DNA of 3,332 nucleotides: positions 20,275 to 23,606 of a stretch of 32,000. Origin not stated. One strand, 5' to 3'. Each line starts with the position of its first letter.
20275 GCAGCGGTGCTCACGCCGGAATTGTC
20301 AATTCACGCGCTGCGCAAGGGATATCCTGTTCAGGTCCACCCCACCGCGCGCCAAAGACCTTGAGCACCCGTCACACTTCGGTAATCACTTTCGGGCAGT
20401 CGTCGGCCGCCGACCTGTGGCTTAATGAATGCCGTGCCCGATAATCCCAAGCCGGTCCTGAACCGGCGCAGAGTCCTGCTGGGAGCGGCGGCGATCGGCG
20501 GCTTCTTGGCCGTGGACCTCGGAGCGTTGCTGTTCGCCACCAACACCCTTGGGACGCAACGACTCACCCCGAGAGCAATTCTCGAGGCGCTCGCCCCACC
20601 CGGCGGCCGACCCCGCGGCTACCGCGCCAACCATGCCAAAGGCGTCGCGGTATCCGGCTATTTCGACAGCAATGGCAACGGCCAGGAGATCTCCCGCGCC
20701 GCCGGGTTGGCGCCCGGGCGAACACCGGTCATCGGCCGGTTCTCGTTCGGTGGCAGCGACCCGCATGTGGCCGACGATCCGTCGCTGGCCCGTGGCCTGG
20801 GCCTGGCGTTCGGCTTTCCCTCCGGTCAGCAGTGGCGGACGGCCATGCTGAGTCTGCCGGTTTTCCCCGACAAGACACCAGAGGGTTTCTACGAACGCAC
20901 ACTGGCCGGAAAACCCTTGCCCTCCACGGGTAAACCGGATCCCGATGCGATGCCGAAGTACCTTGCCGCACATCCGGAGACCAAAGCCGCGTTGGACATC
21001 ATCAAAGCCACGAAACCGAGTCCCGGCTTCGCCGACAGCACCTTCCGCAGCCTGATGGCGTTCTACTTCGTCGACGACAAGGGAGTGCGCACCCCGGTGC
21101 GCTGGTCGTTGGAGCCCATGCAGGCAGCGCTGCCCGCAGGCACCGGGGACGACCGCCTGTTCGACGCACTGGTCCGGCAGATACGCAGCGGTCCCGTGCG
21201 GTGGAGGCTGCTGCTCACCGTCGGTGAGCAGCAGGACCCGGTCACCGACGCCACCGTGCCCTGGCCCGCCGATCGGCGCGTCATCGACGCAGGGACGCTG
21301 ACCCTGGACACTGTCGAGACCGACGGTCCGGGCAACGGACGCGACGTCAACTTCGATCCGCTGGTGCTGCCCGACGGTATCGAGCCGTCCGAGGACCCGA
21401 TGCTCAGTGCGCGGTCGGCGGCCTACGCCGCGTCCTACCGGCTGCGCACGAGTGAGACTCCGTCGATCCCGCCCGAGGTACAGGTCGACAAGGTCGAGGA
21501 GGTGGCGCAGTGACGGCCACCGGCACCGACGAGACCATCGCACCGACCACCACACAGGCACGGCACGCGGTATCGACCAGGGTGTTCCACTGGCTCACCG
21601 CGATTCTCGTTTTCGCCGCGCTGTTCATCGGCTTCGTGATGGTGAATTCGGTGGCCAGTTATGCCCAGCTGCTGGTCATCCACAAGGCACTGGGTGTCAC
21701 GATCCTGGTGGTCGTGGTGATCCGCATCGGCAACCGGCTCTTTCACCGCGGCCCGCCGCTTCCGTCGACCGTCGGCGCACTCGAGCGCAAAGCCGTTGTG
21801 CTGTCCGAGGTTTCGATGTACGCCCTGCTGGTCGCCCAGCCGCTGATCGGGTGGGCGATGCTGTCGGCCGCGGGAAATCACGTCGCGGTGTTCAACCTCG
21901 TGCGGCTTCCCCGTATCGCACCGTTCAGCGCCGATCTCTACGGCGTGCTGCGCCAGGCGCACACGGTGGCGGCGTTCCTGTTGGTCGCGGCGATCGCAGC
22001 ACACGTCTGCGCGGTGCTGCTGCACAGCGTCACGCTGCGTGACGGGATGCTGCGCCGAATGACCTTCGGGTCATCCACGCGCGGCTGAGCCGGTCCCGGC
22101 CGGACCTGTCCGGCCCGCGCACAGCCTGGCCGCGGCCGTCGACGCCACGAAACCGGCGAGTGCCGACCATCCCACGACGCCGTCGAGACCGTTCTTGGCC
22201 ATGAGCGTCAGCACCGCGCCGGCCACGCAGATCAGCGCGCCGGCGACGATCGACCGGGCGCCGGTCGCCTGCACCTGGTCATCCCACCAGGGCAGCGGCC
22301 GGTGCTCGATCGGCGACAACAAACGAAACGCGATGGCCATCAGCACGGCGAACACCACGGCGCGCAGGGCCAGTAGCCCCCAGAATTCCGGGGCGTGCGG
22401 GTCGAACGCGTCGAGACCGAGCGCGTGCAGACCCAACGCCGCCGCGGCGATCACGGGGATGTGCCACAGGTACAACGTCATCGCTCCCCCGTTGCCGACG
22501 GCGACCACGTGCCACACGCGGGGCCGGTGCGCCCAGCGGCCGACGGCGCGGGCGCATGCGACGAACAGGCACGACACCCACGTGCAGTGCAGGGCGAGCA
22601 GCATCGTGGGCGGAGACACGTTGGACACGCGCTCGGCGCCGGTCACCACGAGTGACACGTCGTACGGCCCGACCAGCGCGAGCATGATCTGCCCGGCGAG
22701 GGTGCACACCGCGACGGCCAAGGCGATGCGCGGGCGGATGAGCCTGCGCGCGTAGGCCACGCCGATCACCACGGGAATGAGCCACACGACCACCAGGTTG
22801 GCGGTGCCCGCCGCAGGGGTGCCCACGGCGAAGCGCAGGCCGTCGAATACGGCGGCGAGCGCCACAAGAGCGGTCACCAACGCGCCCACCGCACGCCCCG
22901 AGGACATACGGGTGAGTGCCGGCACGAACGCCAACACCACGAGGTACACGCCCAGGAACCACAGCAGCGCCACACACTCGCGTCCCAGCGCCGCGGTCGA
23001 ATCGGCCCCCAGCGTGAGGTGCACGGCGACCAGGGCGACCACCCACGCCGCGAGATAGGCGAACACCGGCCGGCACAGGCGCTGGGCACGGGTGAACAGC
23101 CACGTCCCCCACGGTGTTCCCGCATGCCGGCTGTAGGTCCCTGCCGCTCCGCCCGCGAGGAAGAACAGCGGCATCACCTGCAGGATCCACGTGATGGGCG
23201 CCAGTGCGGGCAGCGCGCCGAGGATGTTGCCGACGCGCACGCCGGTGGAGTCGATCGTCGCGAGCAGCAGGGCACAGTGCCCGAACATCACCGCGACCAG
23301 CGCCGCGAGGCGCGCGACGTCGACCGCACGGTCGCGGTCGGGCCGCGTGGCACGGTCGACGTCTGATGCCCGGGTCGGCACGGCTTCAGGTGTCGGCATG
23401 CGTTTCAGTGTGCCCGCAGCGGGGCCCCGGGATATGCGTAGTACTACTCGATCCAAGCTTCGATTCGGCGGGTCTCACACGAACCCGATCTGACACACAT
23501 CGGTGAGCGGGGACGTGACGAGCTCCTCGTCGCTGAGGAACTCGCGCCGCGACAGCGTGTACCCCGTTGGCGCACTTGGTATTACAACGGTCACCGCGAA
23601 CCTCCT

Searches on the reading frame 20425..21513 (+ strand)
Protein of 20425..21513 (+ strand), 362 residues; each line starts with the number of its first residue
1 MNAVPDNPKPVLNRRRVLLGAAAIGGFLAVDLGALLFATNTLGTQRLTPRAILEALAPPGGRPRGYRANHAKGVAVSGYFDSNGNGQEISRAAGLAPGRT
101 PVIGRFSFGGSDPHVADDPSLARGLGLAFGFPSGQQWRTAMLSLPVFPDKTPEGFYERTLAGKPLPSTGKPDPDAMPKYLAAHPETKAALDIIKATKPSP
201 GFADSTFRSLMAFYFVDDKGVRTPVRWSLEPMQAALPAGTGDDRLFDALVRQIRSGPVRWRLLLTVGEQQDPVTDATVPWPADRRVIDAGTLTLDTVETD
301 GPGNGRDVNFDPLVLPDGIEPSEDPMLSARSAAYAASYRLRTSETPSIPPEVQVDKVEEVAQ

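Call 8: search_protein_families(library=pfam, proteins=[window:20425-21513:+], max_evalue=0.001)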
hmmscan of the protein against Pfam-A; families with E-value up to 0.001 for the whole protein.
window:20425-21513:+ (362 aa): 1 family
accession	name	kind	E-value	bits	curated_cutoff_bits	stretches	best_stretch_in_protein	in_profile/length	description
PF00199.24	Catalase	-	1.1e-17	64.7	25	1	67-343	45-340/383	Catalase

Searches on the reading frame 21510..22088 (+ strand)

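Call 8: search_protein_families(library=pfam, proteins=[window:21510-22088:+], max_evalue=0.001)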
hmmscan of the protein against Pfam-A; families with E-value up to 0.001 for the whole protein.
window:21510-22088:+ (192 aa): 1 family
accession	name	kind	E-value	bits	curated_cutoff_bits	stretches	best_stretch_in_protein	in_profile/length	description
PF01292.26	Ni_hydr_CYTB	-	2.9e-23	83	30.1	1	18-187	1-179/179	Prokaryotic cytochrome b561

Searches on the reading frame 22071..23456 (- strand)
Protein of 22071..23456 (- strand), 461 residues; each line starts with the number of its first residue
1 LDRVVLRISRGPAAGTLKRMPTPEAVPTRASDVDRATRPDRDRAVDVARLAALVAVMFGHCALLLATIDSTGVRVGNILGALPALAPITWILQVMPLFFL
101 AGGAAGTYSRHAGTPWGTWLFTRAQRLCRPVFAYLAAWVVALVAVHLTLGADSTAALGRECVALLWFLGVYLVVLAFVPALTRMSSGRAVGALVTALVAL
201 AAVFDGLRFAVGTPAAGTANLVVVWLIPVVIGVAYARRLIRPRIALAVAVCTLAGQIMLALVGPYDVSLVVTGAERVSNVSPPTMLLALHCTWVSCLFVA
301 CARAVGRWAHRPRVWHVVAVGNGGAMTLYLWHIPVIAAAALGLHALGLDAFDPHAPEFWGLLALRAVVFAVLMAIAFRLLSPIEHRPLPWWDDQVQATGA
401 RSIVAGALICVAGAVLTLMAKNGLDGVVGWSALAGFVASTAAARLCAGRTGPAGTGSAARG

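Call 8: search_protein_families(library=pfam, proteins=[window:22071-23456:-], max_evalue=0.001)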
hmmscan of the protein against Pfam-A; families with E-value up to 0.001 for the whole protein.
window:22071-23456:- (461 aa): 1 family
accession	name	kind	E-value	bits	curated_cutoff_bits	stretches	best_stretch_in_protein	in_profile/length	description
PF01757.29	Acyl_transf_3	-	1.5e-16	60.9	31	1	44-375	3-324/326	Acyltransferase domain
